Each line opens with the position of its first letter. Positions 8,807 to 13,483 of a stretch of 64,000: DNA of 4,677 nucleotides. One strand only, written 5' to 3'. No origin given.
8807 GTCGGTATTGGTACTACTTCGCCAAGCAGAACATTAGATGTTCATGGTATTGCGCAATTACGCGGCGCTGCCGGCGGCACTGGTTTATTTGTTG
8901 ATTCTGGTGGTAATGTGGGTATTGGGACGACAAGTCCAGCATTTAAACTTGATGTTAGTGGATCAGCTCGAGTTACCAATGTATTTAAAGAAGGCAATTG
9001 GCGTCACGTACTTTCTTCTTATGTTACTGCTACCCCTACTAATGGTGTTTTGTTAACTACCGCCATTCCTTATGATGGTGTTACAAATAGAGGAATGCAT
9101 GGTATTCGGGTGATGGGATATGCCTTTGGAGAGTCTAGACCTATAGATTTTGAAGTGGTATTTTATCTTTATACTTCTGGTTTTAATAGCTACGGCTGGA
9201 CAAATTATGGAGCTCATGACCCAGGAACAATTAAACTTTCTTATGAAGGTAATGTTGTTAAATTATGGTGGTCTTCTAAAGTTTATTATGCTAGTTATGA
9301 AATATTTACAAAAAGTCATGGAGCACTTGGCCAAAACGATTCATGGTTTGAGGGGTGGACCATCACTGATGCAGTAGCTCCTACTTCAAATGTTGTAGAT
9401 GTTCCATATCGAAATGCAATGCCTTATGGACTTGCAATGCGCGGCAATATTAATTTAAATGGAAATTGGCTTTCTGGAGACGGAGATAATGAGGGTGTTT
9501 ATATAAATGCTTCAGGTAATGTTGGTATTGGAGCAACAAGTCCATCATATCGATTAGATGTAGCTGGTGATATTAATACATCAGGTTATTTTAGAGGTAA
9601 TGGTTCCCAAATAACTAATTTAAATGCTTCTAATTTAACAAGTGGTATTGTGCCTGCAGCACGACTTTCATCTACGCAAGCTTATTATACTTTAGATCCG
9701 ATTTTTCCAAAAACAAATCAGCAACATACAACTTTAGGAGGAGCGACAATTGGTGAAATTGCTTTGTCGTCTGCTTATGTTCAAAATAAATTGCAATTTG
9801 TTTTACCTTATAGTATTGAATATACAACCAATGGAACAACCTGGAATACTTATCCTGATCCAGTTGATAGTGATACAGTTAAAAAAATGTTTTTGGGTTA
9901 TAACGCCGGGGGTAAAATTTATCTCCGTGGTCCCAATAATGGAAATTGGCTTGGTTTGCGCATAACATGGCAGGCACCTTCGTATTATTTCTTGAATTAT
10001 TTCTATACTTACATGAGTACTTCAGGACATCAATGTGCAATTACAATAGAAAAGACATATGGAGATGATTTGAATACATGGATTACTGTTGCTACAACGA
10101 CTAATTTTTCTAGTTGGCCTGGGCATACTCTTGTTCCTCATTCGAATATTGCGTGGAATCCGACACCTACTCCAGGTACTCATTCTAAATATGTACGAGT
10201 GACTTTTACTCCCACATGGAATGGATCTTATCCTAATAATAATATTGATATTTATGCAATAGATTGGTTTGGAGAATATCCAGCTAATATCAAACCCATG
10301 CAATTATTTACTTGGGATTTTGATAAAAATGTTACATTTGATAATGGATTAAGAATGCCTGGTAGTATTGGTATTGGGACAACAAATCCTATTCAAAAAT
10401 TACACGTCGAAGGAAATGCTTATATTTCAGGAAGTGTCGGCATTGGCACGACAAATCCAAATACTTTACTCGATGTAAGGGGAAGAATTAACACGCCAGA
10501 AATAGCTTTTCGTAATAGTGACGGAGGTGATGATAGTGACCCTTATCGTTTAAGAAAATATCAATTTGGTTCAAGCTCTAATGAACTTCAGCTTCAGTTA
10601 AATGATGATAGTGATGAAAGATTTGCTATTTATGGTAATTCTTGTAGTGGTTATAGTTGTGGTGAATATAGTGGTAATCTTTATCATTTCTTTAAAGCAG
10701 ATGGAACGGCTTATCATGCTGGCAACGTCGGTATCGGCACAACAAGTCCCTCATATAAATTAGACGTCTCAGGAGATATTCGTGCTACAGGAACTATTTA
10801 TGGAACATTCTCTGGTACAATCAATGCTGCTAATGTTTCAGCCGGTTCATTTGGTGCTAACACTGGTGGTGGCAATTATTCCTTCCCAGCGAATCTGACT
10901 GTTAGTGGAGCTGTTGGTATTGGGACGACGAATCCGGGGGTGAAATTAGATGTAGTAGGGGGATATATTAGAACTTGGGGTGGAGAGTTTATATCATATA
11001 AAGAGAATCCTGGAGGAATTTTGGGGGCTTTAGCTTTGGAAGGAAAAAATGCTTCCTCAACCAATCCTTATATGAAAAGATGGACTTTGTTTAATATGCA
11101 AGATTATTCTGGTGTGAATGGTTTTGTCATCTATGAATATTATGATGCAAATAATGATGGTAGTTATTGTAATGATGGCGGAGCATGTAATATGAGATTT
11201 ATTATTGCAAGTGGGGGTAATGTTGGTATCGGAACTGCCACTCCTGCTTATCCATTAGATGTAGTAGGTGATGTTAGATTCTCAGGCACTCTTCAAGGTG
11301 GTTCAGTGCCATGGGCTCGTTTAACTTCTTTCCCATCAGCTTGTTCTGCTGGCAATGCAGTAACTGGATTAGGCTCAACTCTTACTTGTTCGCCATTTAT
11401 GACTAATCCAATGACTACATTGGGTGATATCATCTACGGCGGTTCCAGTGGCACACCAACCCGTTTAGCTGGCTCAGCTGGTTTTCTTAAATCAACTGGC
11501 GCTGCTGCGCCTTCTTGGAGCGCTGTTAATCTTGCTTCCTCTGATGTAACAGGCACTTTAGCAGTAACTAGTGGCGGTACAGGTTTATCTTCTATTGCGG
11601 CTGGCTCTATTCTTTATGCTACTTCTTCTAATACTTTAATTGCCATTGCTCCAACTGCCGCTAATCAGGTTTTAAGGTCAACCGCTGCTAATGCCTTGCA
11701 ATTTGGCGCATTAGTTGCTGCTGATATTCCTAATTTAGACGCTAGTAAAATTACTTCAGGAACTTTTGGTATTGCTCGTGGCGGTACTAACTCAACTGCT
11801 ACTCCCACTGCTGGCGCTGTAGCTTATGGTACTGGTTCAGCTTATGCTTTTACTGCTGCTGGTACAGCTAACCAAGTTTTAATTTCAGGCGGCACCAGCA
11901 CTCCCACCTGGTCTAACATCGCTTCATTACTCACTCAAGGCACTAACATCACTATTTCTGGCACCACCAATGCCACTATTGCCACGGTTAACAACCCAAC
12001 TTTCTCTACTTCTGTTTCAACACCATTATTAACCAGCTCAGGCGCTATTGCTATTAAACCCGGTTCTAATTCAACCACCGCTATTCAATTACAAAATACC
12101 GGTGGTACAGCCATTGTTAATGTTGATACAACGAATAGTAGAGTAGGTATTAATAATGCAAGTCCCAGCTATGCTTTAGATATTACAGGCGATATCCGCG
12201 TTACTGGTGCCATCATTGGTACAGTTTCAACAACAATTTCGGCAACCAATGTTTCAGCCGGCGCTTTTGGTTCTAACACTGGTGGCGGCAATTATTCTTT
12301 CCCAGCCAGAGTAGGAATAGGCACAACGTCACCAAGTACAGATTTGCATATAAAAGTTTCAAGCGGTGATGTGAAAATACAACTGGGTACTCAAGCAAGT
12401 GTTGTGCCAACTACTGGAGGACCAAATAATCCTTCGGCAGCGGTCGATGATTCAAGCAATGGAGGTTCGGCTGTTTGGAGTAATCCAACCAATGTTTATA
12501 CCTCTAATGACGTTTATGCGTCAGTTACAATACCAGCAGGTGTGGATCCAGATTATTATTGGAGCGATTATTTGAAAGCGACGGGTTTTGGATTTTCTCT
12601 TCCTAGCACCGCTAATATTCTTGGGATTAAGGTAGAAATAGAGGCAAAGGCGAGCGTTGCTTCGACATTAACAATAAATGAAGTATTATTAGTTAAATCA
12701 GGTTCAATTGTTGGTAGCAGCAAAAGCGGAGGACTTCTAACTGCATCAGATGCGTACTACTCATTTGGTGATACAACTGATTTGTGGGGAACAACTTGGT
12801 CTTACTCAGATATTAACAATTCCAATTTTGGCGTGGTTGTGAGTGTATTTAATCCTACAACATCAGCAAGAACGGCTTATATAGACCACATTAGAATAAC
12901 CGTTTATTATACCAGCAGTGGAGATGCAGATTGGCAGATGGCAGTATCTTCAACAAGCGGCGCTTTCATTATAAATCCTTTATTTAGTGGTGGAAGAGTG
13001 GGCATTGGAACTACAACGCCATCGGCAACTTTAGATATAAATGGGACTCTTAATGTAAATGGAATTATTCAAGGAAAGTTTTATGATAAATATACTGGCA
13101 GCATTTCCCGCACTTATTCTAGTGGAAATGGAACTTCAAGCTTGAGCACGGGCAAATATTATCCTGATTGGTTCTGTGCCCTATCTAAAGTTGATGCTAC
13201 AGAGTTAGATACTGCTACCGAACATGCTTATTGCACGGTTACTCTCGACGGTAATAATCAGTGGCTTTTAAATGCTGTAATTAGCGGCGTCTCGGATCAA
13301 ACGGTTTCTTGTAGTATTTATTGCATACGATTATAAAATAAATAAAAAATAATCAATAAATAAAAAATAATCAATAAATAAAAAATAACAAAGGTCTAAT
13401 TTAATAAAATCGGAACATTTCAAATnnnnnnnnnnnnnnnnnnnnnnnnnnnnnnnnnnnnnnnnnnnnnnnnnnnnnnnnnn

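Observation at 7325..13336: ~2000-aa protein with a prepilin-type leader and a dozen '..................' tail-fibre-like repeats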

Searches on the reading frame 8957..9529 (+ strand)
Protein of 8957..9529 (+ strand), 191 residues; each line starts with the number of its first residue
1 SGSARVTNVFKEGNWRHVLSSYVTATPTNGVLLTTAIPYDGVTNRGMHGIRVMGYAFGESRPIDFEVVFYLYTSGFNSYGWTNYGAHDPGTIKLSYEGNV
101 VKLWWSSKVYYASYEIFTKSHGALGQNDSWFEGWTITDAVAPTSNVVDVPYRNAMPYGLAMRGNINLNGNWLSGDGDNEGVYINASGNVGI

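Call 46: search_protein_families(library=pfam, proteins=[window:8957-9529:+], max_evalue=5)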
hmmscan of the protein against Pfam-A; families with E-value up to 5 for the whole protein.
seq(191 aa): 0 families

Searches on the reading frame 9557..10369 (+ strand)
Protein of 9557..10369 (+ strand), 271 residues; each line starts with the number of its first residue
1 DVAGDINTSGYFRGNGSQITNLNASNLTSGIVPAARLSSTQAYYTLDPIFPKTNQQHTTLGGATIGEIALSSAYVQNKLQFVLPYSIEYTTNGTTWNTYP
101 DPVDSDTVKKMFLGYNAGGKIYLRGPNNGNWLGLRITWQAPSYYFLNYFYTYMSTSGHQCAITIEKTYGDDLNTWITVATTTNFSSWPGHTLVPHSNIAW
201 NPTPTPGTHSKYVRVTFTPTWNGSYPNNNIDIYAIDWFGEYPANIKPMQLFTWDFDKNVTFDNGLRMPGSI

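Call 46: search_protein_families(library=pfam, proteins=[window:9557-10369:+], max_evalue=5)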
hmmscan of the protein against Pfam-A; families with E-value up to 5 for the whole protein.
seq(271 aa): 2 families
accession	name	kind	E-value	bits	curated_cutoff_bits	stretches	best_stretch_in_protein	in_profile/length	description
PF00754.31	F5_F8_type_C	-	0.00027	21.5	28.2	1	79-112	60-99/127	F5/8 type C domain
PF06598.16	Chlorovi_GP_rpt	-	0.0086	16.6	27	1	11-30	1-19/34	Chlorovirus glycoprotein repeat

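Call 47: search_solved_structures(query=window:9557-10369:+, max_evalue=10)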
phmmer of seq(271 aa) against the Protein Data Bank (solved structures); distinct sequences matched with E-value up to 10: 0.

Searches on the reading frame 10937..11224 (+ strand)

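Call 46: search_protein_families(library=pfam, proteins=[window:10937-11224:+], max_evalue=5)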
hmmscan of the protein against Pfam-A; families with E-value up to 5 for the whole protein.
seq(96 aa): 1 family
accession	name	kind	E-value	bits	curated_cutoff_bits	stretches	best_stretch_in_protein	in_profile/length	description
PF02981.21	FokI_D1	-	0.099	13.1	25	1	33-71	104-142/156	FokI, recognition domain, subdomain 1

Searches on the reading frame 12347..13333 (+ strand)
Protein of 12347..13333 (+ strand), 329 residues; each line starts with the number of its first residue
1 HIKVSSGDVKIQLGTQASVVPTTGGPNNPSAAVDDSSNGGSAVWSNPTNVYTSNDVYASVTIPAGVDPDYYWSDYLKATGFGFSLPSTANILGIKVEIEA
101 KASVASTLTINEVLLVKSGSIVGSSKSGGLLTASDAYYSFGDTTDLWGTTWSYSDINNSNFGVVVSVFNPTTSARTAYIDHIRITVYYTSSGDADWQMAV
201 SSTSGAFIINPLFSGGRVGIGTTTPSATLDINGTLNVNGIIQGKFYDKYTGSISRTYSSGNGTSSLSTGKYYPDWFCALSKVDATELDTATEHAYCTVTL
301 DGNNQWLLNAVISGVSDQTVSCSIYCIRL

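Call 49: find_homologous_proteins(query=window:12347-13333:+, max_evalue=0.001)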
Query seq(329 aa) (329 aa): 93 proteins with E <= 0.001 among 3295 candidates.
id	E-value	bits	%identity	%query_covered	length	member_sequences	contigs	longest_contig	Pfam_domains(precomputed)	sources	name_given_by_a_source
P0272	4.7e-139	481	71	94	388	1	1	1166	-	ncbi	ncbi:MAG: hypothetical protein ACPLKV_00850, partial [Minisyncoccia bacterium]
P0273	1.4e-38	151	61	36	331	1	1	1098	-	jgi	-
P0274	1.6e-35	141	49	50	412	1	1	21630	-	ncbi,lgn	-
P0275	1.1e-32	132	49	51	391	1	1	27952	PF26433.1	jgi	-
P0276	1.2e-32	132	50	51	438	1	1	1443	-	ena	-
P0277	5.3e-32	130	45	57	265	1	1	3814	-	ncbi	-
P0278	2.1e-31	128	42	57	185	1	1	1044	-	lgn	-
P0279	5.7e-31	126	47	55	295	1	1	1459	-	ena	-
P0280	2.7e-30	124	45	51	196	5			-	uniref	uniref:Uncharacterized protein n=1 Tax=viral metagenome TaxID=1070528 RepID=A0A6M3KZZ9_9ZZZZ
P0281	6.6e-30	123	44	50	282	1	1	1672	PF18962.8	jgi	jgi:hypothetical protein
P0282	1.3e-29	122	45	60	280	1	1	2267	-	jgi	jgi:hypothetical protein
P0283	1.4e-29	122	45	54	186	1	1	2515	-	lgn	-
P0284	2.1e-29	121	48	51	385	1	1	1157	-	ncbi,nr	ncbi:MAG: hypothetical protein KAI72_09895, partial [Candidatus Pacebacteria bacterium]|nr:hypotheti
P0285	8.4e-29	119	45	50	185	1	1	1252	-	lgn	-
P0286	1.9e-28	118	40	53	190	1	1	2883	-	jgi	jgi:hypothetical protein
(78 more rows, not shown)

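Call 54: search_solved_structures(query=A2, max_evalue=10)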
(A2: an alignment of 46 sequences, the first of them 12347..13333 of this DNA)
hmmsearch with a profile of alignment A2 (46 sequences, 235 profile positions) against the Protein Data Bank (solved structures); distinct sequences matched with E-value up to 10: 0.

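Call 66: predict_structure(alignment_id=A2)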
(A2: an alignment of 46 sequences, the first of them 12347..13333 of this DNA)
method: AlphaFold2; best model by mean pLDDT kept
length: 329 residues; sequences in the alignment: 46
mean_pLDDT: 83.1   pTM: 0.60
mean pLDDT of the five models: 83.1, 81.6, 81.0, 80.7, 75.5
residues with pLDDT >= 90: 184; 70-90: 64; 50-70: 44; < 50: 37
segments of 3 or more residues with pLDDT < 50: 1-5, 210-214, 221-237, 239-242
pLDDT, mean of each block of 10 residues (from residue 1): 48 62 96 97 98 98 84 97 96 98 95 98 97 98 98 98 97 97 97 59 51 48 45 48 69 85 90 86 70 84 92 81 86
secondary structure, 60 per line:
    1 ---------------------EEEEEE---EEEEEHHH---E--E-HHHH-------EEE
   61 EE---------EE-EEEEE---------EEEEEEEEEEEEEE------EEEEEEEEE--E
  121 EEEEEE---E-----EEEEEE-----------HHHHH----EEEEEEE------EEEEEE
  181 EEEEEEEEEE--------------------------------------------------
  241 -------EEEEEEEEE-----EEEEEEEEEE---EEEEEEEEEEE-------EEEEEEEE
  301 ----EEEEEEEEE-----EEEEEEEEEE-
elements in order: E22-27 E31-35 H47-50 E58-62 E75-79 E89-102 E109-117 E120-126 E136-141 H153-157 E162-168 E175-190 E248-256 E262-271 E275-285 E293-300 E305-313 E319-328

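Call 68: fold_search(model_id=the predicted structure, library=pdb)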
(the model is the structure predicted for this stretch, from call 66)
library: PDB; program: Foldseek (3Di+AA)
matches with E <= 10: 1360; with E <= 0.001: 17
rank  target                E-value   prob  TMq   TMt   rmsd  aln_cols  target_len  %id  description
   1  1gu3_A                3.4e-05  1.00  0.28  0.56   5.8       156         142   15  CBM4 structure and function (released 2002-09-26)
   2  1k42_MODEL_1_A        7.5e-05  0.99  0.19  0.32  15.3       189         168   16  The Solution Structure of the CBM4-2 Carbohydrate Binding Module from a Thermostable Rhodothermus marinus Xyla (released 2002-05-29)
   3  1ulo                  1.5e-04  1.00  0.28  0.52   6.4       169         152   14  N-TERMINAL CELLULOSE-BINDING DOMAIN FROM CELLULOMONAS FIMI BETA-1,4-GLUCANASE C, NMR, MINIMIZED AVERAGE STRUCTURE (released 1997-04-01)
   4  4mgs                  2.3e-04  1.00  0.25  0.50   9.1       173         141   11  BiXyn10A CBM1 APO (released 2014-08-20)
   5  4qpw_A                2.9e-04  1.00  0.25  0.49   9.8       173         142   12  BiXyn10A CBM1 with Xylohexaose Bound (released 2014-08-13)
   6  7kwc                  5.8e-04  1.00  0.27  0.35   7.4       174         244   13  Surface glycan-binding protein B (truncated) from Bacteroides thetaiotaomicron (released 2021-02-17)
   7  8a28_A                5.8e-04  0.98  0.19  0.16  14.7       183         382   10  Structure of the astacin zymogen of LAST-MAM from Limulus polyphemus (released 2022-10-19)
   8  4bq3_C                8.0e-04  1.00  0.26  0.13   8.4       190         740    8  Structural analysis of an exo-beta-agarase (released 2013-08-14)
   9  2zex_A                8.0e-04  0.98  0.21  0.36   8.8       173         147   13  Family 16 carbohydrate binding module (released 2008-03-04)
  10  6tku                  8.4e-04  0.91  0.19  0.12  29.4       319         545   10  Crystal structure of a capsule-specific depolymerase produced by Klebsiella phage (released 2020-04-22)
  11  2wys_A                8.9e-04  0.99  0.24  0.17   8.2       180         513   11  High resolution crystallographic structure of the Clostridium thermocellum N-terminal endo-1,4-beta-D-xylanase 10B (Xy (released 2010-08-25)
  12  3wnp_A                8.9e-04  0.38  0.15  0.09  25.1       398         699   10  D308A, F268V, D469Y, A513V, and Y515S quintuple mutant of Bacillus circulans T-3040 cycloisomaltooligosaccharide gluca (released 2014-02-05)
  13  1wcu                  9.3e-04  1.00  0.24  0.42   7.8       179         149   12  CBM29_1, A Family 29 Carbohydrate Binding Module from Piromyces equi (released 2005-03-31)
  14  3oeb_A                9.9e-04  1.00  0.23  0.42   7.6       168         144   12  Crystal structure of the Q121E mutant of C.polysaccharolyticus CBM16-1 bound to mannopentaose (released 2010-08-25)
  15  4bq2_A                9.9e-04  0.99  0.21  0.10  14.3       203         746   13  Structural analysis of an exo-beta-agarase (released 2013-08-14)
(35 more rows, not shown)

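Call 70: fold_search(model_id=the predicted structure, library=viral)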
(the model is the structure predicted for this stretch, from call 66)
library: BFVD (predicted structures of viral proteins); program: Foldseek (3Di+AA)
matches with E <= 10: 1304; with E <= 0.001: 103
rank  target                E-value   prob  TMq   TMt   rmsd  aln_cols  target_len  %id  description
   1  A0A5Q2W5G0            3.1e-13  1.00  0.47  0.13  17.2       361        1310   18  (no name in the UniProt tables at hand)
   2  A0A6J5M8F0            6.3e-10  1.00  0.41  0.64   8.3       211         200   19  Uncharacterized protein [uncultured Caudovirales phage]
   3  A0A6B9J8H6            4.1e-09  1.00  0.39  0.15  21.8       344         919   13  (no name in the UniProt tables at hand)
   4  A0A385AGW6            1.1e-08  1.00  0.42  0.14  21.4       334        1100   11  Tail protein [Methanobacterium virus Drs3]
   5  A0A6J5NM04            1.1e-07  1.00  0.25  0.21  28.6       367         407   12  Uncharacterized protein [uncultured Caudovirales phage]
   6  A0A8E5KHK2            2.3e-07  1.00  0.26  0.15  29.3       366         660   11  Tail fiber protein [Ralstonia phage vB_RsoP_BMB50]
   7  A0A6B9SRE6            2.4e-07  1.00  0.22  0.12  25.9       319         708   14  (no name in the UniProt tables at hand)
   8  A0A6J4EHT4            2.5e-07  1.00  0.25  0.19  29.7       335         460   13  (no name in the UniProt tables at hand)
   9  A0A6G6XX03            2.8e-07  1.00  0.19  0.12  29.1       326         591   11  (no name in the UniProt tables at hand)
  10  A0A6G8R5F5            7.0e-07  1.00  0.27  0.23  27.4       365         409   11  Tail fiber protein [Synechococcus phage S-N03]
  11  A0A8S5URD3            8.2e-07  1.00  0.30  0.40   8.6       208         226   18  Uncharacterized protein [Siphoviridae sp. ctg6c78]
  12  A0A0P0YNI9            8.2e-07  1.00  0.28  0.12  27.2       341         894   10  (no name in the UniProt tables at hand)
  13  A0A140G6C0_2          9.1e-07  1.00  0.26  0.12  22.9       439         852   11  Minor tail protein [Arthrobacter phage KellEzio]
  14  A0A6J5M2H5            1.2e-06  1.00  0.31  0.24  19.9       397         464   13  Uncharacterized protein [uncultured Caudovirales phage]
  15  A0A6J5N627            1.3e-06  1.00  0.26  0.15  26.3       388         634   14  Collagen triple helix repeat [uncultured Caudovirales phage]
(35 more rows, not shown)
